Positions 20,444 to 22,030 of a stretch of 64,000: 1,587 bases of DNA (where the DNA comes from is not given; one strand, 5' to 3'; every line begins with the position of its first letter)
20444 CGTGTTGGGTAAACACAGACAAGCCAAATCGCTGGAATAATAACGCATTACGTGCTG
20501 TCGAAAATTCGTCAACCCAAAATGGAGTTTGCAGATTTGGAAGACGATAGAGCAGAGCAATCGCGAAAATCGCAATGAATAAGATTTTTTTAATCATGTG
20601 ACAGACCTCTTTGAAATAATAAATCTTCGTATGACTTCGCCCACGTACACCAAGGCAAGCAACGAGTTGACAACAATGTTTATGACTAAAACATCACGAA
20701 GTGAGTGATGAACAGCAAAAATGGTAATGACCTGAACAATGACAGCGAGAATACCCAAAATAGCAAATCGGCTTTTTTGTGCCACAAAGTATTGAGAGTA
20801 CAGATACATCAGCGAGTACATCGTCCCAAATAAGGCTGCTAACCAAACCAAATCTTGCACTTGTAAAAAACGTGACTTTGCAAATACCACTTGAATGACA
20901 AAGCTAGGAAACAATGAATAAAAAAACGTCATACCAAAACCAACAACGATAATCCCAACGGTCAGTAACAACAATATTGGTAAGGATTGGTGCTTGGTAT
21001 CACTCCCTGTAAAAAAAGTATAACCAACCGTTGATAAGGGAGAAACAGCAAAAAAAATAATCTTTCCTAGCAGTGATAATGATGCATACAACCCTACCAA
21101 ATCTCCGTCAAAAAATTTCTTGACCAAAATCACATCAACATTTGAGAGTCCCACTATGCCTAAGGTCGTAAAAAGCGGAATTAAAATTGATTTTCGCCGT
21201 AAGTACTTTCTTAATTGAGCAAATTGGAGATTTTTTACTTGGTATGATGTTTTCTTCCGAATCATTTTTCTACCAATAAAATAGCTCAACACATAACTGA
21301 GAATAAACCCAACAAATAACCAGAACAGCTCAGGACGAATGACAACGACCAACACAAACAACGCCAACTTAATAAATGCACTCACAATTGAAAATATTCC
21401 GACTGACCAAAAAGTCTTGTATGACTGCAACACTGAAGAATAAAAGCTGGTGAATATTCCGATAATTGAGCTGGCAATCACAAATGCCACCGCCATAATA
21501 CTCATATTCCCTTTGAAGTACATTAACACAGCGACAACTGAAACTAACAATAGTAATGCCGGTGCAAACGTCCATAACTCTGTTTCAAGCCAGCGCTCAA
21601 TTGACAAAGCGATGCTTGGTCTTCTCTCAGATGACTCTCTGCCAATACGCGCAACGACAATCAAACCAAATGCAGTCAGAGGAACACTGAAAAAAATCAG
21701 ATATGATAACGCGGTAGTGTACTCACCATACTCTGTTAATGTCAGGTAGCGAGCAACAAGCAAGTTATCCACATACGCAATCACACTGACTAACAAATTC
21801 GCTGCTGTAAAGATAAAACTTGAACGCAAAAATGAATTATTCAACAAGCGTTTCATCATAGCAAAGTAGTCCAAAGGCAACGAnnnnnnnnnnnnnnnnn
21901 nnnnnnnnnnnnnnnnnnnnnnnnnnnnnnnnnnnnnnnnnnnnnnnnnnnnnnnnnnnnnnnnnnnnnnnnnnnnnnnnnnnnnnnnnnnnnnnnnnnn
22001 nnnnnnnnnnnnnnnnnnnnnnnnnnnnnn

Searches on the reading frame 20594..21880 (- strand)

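Call 30: search_protein_families(library=pfam, proteins=[window:20594-21880:-], max_evalue=0.0001)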
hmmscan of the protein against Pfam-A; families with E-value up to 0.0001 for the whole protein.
window:20594-21880:- (428 aa): 0 families

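Call 45: search_protein_families(library=pfam, proteins=[window:20594-21880:-], max_evalue=1)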
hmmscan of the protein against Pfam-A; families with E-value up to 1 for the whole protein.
window:20594-21880:- (428 aa): 1 family
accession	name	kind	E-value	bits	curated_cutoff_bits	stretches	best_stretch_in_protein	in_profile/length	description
PF01943.22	Polysacc_synt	-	0.0021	18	28.2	1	18-265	2-244/274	Polysaccharide biosynthesis protein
